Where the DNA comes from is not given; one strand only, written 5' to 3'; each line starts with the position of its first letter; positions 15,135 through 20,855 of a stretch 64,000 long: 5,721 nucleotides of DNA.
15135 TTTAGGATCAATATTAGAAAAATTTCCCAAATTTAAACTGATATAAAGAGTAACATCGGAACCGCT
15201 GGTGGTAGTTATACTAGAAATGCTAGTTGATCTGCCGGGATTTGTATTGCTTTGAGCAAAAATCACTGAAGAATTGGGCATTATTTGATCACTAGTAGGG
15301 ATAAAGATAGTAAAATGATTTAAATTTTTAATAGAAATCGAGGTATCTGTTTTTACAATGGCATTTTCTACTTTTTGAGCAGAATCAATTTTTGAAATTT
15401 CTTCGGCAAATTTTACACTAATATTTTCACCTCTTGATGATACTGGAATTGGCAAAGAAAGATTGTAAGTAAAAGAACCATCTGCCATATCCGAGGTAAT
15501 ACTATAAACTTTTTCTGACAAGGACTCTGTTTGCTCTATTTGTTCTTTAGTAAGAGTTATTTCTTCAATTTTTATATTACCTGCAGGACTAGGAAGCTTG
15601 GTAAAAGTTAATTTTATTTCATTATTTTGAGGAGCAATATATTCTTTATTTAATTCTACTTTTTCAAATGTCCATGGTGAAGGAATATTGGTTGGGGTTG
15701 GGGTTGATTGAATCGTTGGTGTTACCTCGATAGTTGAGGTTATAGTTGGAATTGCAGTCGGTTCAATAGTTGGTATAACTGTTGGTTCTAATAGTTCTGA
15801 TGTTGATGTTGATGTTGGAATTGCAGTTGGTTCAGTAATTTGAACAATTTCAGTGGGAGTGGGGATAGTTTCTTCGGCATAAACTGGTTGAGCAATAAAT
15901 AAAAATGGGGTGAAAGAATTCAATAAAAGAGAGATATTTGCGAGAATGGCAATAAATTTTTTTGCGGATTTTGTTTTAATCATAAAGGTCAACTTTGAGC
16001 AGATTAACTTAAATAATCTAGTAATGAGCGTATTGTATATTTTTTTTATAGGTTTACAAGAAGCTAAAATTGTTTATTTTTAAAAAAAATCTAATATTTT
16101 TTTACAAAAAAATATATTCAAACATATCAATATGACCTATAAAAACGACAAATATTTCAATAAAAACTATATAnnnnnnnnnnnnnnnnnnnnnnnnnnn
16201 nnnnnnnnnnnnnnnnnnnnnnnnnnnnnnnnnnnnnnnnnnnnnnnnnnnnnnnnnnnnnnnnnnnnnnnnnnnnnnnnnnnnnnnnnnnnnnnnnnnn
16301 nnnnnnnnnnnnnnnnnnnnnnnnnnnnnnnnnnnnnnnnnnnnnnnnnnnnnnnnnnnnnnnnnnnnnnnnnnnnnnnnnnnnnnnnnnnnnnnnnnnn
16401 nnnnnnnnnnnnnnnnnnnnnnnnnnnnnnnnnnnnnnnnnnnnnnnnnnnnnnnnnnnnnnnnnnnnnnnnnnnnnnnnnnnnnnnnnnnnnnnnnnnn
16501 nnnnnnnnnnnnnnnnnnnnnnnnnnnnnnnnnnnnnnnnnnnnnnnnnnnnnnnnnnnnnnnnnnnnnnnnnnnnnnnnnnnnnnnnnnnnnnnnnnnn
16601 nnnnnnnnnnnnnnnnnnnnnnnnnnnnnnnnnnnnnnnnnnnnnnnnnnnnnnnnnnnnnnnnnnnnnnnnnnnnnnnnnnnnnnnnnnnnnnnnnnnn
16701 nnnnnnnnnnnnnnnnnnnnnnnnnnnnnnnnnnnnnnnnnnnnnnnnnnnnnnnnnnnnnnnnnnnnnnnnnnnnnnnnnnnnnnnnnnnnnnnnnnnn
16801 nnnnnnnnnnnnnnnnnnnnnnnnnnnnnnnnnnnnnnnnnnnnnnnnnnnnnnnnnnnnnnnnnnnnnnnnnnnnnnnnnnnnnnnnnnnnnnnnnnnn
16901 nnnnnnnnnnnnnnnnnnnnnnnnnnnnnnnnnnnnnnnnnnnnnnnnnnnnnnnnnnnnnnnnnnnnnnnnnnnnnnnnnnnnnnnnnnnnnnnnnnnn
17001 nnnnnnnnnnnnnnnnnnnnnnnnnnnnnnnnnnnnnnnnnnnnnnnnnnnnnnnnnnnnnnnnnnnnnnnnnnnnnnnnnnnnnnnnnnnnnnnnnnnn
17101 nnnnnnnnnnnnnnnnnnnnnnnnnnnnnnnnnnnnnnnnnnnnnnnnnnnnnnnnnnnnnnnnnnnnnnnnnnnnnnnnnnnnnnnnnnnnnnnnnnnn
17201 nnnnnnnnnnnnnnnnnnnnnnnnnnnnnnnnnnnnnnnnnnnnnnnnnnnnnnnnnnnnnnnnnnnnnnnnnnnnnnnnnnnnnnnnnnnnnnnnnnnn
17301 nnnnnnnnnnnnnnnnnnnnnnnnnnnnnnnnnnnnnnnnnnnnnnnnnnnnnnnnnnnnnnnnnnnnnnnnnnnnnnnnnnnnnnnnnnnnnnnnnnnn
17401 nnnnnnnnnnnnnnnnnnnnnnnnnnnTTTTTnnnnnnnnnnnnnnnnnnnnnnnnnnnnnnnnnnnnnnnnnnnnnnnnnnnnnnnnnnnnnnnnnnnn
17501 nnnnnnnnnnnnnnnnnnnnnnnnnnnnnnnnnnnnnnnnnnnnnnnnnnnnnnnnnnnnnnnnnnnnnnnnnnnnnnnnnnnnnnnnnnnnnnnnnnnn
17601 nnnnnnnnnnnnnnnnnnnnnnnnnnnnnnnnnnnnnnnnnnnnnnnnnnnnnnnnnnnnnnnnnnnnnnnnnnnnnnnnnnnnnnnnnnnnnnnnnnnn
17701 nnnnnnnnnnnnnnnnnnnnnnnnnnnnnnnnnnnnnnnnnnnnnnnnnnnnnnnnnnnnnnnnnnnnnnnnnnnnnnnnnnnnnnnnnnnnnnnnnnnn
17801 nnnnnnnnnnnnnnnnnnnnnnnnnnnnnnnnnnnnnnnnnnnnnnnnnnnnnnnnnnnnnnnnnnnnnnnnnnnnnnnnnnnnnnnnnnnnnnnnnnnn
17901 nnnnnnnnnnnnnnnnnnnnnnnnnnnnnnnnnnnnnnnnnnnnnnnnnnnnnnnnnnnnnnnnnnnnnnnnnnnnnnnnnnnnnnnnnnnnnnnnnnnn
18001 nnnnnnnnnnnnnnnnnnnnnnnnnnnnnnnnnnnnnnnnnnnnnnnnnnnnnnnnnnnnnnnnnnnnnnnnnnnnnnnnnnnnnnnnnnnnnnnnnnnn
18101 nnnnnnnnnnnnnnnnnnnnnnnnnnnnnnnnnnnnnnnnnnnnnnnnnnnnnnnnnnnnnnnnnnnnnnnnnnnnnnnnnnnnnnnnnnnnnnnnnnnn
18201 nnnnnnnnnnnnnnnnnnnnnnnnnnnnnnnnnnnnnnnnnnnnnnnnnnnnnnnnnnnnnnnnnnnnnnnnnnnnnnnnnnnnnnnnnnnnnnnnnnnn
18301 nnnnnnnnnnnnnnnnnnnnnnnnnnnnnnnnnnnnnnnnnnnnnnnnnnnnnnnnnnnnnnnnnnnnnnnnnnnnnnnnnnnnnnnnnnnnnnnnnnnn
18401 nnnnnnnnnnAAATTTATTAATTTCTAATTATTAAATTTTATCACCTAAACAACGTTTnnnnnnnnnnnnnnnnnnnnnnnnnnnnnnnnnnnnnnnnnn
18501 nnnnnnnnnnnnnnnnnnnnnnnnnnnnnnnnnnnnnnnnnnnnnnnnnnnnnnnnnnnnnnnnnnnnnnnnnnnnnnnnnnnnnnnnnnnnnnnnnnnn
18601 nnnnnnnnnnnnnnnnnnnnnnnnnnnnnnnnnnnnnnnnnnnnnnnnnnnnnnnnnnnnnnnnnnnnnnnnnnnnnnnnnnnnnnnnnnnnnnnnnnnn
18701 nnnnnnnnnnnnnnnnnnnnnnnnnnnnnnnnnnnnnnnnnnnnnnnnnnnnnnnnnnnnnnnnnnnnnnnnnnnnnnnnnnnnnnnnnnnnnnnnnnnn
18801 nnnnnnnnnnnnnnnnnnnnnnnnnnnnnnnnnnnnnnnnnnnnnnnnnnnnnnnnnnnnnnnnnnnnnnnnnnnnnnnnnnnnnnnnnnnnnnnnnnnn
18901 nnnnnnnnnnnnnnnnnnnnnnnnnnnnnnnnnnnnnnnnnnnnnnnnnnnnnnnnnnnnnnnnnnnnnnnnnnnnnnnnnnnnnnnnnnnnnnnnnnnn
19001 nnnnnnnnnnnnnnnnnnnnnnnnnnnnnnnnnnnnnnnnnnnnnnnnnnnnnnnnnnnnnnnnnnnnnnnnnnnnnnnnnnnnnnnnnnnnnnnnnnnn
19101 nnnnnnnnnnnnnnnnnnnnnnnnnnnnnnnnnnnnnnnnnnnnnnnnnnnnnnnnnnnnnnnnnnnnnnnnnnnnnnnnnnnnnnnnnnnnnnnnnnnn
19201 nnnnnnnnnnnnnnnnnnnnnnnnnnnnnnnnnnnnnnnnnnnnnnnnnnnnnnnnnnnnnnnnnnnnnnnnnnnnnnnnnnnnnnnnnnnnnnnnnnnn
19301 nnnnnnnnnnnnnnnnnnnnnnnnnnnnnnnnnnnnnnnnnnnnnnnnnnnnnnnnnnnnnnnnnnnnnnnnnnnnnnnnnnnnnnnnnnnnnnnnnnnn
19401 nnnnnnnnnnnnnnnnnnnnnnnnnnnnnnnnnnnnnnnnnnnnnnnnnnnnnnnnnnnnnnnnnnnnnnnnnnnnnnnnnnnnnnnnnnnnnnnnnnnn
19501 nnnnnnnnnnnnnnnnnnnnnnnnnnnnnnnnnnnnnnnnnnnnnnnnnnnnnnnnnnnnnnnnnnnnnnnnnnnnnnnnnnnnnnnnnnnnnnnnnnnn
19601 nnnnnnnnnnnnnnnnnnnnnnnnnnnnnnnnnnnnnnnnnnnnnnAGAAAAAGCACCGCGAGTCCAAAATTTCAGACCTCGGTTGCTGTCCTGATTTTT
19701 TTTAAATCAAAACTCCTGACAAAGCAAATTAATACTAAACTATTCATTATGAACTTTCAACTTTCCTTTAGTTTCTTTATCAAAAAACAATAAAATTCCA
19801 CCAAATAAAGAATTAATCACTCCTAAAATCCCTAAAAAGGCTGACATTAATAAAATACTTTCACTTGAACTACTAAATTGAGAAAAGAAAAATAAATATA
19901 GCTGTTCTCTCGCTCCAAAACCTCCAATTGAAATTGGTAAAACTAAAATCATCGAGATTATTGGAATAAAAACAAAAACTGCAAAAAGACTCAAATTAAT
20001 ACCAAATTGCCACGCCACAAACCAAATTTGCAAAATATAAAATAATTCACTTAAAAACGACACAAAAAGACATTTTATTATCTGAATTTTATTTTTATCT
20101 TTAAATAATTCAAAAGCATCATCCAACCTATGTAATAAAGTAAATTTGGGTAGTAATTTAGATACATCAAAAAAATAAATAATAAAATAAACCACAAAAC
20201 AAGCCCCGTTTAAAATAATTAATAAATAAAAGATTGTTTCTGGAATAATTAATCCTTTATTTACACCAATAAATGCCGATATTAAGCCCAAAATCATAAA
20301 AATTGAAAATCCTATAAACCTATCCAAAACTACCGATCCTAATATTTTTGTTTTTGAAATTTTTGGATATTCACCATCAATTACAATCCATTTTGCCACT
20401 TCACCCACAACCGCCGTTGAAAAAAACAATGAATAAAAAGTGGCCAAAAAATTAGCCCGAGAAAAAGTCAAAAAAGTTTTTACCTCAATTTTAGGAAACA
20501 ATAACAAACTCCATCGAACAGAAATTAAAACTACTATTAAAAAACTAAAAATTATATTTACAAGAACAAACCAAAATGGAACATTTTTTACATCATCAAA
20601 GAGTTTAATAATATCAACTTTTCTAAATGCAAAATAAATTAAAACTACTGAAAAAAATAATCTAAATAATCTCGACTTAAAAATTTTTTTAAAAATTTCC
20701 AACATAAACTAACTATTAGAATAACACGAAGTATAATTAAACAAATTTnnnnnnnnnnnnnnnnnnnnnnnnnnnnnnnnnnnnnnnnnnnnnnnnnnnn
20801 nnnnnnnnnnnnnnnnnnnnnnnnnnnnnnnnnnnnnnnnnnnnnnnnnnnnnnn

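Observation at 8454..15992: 2512-aa secreted giant protein built from at least 7 copies of an uncharacterised module of about 155 aa, encoded antisense inside the glycosylation island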

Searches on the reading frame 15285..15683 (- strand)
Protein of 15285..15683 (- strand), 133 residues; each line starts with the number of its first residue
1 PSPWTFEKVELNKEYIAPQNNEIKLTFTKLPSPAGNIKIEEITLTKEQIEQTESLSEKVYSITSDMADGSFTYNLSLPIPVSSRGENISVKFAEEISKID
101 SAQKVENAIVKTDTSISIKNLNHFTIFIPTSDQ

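Call 75: predict_structure(alignment_id=A4)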
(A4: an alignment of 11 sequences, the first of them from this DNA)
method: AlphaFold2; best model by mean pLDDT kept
length: 133 residues; sequences in the alignment: 11
mean_pLDDT: 42.6   pTM: 0.34
mean pLDDT of the five models: 42.6, 38.6, 38.5, 35.5, 32.3
residues with pLDDT >= 90: 0; 70-90: 0; 50-70: 34; < 50: 99
segments of 3 or more residues with pLDDT < 50: 1-36, 67-89, 94-96, 101-125, 129-133
pLDDT, mean of each block of 10 residues (from residue 1): 24 30 33 47 57 54 50 41 45 49 35 42 46 39
secondary structure, 60 per line:
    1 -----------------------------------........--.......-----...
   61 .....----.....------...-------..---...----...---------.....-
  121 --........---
elements in order: E36-43 H46-52 E58-65 E70-74 E103-105 E115-119 E123-130

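Call 86: find_related_loci(query=A4, collection=metagenome_contigs, flank=10000)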
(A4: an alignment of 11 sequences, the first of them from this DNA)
Query A4 (133 aa) in metagenome_contigs; peptide patterns used: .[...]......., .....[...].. (x = any residue, [..] = any of these).
135 stretches matched a pattern; 55 encode a relative of the query (tblastn E <= 1e-3); 55 distinct loci.
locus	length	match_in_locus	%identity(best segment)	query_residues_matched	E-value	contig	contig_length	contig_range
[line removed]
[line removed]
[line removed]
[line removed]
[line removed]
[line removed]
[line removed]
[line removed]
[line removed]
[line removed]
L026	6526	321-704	72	1-128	2e-61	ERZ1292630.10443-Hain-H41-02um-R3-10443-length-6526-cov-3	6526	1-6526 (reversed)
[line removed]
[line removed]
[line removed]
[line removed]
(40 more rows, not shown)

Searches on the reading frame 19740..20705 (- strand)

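Call 15: search_protein_families(library=pfam, proteins=[window:19740-20705:-], max_evalue=0.001)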
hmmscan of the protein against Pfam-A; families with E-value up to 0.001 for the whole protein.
window:19740-20705:- (321 aa): 1 family
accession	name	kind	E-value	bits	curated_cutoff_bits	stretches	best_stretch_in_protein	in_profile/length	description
PF03706.18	LPG_synthase_TM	-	3.9e-27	95.9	33.4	1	13-290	2-290/302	Lysylphosphatidylglycerol synthase TM region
